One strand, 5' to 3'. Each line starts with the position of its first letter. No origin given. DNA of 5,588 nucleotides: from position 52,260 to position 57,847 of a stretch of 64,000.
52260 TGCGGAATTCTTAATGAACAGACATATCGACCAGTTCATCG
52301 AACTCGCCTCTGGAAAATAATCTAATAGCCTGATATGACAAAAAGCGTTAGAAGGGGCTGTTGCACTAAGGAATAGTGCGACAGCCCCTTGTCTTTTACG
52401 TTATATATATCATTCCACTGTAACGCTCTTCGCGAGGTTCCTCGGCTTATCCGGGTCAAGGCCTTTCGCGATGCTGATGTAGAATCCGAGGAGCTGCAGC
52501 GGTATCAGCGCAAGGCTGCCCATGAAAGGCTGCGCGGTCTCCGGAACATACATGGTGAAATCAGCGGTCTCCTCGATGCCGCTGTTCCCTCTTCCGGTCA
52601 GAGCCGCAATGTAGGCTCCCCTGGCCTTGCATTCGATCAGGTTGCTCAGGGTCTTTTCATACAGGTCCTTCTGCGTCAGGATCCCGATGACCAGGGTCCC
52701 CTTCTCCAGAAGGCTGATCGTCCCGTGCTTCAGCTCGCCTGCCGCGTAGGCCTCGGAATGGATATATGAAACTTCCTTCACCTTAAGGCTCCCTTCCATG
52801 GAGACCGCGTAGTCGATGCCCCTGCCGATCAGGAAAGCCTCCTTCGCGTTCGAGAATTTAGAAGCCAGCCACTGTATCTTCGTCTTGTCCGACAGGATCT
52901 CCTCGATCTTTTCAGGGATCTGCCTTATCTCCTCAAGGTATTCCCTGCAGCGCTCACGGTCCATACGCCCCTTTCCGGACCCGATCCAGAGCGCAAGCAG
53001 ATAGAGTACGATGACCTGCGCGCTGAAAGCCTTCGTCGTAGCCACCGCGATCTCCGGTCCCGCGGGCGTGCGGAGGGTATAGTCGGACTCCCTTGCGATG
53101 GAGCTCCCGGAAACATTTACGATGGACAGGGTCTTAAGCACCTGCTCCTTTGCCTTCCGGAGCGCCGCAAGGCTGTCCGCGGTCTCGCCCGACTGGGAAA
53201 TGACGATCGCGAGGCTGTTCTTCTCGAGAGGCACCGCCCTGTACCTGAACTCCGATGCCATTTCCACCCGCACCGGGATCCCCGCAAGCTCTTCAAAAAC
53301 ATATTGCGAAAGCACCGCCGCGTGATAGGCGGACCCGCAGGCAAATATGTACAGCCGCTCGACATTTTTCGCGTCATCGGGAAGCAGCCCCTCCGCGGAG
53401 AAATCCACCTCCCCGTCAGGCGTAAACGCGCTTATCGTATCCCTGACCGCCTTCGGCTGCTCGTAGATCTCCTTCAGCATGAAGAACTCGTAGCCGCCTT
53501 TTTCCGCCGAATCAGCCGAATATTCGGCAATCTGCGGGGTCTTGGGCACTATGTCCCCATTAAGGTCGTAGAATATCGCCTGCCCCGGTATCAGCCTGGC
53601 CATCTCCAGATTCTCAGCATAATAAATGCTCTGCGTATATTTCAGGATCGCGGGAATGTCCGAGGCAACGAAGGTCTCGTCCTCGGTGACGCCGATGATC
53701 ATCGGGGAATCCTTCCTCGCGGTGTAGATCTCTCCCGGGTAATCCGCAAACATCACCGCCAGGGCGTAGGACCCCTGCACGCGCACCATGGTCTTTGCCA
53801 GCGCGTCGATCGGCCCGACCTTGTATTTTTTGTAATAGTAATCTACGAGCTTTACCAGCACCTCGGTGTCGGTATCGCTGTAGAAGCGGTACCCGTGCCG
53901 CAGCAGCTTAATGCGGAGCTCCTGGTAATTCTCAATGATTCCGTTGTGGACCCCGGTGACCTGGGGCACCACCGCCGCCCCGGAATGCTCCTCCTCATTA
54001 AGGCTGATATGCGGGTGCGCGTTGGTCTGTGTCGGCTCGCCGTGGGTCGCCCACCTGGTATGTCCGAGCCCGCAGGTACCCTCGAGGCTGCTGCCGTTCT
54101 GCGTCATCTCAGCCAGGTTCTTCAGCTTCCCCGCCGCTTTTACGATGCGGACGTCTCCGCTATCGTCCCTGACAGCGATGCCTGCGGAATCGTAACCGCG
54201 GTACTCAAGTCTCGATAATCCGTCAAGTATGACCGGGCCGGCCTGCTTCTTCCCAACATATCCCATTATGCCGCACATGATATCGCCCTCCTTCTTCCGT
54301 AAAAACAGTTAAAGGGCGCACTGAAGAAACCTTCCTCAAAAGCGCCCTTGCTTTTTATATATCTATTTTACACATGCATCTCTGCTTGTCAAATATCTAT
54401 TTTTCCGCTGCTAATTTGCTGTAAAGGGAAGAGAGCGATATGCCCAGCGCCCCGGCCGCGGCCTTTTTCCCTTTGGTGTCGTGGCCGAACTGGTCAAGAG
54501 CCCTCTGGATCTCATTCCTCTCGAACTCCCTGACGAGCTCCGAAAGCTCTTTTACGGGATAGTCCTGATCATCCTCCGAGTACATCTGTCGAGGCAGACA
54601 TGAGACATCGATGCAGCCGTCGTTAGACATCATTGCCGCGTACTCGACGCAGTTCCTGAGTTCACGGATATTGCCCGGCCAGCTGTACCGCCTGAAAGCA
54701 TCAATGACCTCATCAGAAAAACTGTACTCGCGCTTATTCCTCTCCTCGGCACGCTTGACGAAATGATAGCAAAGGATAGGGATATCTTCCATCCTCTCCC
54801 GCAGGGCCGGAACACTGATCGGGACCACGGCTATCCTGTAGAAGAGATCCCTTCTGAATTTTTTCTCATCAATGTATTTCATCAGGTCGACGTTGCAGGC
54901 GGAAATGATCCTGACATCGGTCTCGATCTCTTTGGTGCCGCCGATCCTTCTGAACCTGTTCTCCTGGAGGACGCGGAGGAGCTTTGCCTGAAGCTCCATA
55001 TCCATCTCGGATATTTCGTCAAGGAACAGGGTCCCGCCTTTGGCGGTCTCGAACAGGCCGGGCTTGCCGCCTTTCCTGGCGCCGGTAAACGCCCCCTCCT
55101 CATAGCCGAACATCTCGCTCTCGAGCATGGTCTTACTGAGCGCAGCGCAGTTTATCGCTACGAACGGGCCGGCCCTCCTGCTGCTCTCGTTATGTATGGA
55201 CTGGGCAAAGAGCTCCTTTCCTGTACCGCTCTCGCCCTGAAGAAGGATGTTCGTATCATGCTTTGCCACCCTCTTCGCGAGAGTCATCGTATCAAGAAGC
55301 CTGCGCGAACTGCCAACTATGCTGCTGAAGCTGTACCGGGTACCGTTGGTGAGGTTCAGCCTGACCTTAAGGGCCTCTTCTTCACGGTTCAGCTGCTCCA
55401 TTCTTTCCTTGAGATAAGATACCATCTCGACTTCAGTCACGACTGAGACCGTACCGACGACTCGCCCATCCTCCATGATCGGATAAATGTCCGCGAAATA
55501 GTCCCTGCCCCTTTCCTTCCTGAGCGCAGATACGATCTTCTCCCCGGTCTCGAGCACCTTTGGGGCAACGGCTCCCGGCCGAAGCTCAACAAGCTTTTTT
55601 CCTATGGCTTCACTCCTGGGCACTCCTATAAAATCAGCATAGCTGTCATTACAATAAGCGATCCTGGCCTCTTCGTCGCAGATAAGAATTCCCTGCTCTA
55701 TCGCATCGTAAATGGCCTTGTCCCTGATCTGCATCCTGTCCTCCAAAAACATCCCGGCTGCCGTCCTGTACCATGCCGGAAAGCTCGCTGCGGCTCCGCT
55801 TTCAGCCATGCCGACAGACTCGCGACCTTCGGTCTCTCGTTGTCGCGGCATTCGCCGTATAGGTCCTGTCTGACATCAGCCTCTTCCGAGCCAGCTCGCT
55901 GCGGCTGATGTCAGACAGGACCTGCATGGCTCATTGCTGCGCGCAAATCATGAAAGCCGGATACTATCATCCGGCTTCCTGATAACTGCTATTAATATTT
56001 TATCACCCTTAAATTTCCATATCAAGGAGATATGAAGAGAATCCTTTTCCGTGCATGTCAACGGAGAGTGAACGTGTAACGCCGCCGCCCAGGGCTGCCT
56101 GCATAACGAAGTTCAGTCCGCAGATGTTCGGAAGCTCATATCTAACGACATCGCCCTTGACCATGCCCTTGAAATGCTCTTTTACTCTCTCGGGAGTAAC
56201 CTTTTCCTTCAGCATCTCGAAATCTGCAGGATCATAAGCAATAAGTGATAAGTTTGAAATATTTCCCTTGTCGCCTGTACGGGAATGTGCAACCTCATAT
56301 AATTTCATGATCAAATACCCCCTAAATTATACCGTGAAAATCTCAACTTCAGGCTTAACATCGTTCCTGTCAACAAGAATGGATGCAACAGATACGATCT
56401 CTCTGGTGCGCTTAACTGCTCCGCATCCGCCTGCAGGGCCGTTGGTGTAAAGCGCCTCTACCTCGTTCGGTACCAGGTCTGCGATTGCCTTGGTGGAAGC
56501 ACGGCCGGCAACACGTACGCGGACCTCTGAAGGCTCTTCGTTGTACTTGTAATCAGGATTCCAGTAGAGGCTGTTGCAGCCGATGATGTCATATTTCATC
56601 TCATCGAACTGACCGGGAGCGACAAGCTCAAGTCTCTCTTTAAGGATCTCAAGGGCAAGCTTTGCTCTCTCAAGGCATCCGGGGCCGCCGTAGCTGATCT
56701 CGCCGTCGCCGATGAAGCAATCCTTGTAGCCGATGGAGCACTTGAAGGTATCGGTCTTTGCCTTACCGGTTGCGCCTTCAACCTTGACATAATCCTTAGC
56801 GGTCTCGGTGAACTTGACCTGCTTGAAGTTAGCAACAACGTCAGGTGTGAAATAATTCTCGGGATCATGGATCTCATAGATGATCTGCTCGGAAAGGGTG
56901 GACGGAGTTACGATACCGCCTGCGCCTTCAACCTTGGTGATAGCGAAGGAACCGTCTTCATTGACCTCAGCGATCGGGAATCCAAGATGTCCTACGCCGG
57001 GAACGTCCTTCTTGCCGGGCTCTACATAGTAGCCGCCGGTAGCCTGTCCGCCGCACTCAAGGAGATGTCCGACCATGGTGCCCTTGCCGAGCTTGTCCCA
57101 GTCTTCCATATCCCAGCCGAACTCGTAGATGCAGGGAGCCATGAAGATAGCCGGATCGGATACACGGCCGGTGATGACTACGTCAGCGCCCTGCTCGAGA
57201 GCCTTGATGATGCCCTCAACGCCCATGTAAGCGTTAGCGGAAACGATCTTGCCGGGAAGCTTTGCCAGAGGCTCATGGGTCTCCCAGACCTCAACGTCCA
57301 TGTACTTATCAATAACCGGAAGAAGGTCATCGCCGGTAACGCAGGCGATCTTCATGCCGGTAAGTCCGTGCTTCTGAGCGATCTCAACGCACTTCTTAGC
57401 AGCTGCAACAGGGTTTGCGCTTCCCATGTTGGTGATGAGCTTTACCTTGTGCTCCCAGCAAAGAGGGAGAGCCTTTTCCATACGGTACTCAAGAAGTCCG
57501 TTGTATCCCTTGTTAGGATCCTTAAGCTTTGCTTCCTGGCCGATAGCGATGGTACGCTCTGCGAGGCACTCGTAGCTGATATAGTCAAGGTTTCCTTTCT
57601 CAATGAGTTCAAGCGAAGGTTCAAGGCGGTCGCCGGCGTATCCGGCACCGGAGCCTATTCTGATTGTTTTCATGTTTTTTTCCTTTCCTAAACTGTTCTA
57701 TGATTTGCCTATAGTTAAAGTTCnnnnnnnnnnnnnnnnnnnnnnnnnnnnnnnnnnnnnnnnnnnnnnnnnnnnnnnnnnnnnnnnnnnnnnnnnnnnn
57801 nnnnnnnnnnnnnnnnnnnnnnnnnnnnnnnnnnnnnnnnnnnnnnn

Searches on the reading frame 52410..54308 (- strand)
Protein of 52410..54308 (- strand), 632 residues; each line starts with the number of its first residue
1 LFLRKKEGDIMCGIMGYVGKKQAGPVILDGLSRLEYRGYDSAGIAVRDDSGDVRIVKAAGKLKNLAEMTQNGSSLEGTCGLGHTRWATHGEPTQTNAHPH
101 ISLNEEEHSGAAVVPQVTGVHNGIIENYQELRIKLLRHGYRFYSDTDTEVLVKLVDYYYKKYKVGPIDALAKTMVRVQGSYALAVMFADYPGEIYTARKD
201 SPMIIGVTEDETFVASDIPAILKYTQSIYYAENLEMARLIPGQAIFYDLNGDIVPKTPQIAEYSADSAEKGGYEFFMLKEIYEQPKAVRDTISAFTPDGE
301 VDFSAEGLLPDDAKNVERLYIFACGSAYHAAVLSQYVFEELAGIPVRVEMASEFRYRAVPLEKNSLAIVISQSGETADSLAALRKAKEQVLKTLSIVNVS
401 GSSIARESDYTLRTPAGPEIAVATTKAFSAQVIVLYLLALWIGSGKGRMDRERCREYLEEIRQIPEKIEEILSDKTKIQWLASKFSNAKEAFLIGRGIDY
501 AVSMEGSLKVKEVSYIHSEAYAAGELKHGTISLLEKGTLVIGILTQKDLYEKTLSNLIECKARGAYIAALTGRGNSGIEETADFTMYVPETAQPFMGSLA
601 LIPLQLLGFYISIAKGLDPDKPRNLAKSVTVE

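Call 26: search_protein_families(library=pfam, proteins=[window:52410-54308:-], max_evalue=0.001)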
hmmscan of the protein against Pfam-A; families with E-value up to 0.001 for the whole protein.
window:52410-54308:- (632 aa): 3 families
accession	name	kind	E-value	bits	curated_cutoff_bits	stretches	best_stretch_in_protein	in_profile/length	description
PF01380.27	SIS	-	3.4e-56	189.1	25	2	316-440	5-130/131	SIS domain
PF13522.11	GATase_6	-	2.8e-16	60.2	27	1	72-216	5-129/130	Glutamine amidotransferase domain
PF13537.11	GATase_7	-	1.7e-12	47.9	25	1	117-222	24-122/123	Glutamine amidotransferase domain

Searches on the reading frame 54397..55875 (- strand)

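Call 26: search_protein_families(library=pfam, proteins=[window:54397-55875:-], max_evalue=0.001)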
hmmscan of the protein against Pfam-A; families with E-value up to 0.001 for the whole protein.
window:54397-55875:- (492 aa): 13 families
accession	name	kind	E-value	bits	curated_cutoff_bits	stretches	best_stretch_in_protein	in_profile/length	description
PF00158.32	Sigma54_activat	-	5e-69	231.7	20.2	1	186-353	1-167/168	Sigma-54 interaction domain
PF25601.1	AAA_lid_14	-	3.9e-25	87.9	27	1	359-438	1-81/87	AAA+ ATPase lid domain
PF14532.12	Sigma54_activ_2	-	4.8e-20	72.6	25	1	188-358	2-138/138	Sigma-54 interaction domain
PF00989.32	PAS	-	3.9e-09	37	22.6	1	53-102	4-53/113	PAS fold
PF08448.16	PAS_4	-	2.1e-08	34.8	23.1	1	57-149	2-105/110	PAS fold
PF07728.20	AAA_5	-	3.3e-08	34.1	22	1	209-328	1-122/139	AAA domain (dynein-related subfamily)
PF07724.20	AAA_2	-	2.6e-06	28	27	1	208-340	4-136/166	AAA domain (Cdc48 subfamily)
PF00004.35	AAA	-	5.8e-06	27.2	21.2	1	210-350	1-128/131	ATPase family associated with various cellular activities (AAA)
PF02954.25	HTH_8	-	6.8e-06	26.2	22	1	448-489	2-40/42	Bacterial regulatory protein, Fis family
PF13188.13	PAS_8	-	8.7e-06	25.9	21.8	1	54-99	5-47/65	PAS domain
PF01078.27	Mg_chelatase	-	2e-05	24.6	20.3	0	262-328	89-157/207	Magnesium chelatase, subunit ChlI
PF13426.13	PAS_9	-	0.00016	22.3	27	1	61-112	2-57/103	PAS domain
PF00493.29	MCM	-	0.00019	21.1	23.3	1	203-342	53-186/224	MCM P-loop domain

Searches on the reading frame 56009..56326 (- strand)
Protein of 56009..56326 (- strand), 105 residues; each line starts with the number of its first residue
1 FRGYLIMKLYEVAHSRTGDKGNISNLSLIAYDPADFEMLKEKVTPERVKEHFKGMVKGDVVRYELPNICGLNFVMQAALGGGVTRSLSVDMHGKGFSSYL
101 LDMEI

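Call 13: search_protein_families(library=pfam, proteins=[window:56009-56326:-], max_evalue=0.001)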
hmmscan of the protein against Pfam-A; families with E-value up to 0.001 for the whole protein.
window:56009-56326:- (105 aa): 1 family
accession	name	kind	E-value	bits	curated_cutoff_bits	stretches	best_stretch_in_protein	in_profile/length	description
PF23544.1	AtuA_ferredoxin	-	2.9e-37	127.9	27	1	7-105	1-112/113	AtuA ferredoxin-like domain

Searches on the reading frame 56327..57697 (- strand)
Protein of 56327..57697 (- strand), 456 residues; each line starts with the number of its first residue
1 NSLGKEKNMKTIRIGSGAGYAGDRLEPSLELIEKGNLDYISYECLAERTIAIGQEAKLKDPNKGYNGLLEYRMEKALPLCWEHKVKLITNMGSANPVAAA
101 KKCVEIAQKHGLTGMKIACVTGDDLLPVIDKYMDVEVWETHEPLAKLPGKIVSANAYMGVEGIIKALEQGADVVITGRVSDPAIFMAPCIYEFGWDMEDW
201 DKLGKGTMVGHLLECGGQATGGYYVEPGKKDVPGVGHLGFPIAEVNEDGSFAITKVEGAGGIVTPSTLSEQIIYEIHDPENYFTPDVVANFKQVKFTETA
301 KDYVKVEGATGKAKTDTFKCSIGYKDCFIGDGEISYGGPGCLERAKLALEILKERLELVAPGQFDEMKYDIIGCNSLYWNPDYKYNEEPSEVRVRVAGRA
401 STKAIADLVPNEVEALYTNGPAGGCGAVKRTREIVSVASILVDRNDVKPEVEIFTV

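Call 13: search_protein_families(library=pfam, proteins=[window:56327-57697:-], max_evalue=0.001)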
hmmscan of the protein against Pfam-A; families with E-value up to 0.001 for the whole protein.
window:56327-57697:- (456 aa): 1 family
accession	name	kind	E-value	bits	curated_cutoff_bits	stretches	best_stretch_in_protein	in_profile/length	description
PF07287.17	AtuA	-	3.2e-158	527.5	22.8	1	12-452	1-436/437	Acyclic terpene utilisation family protein AtuA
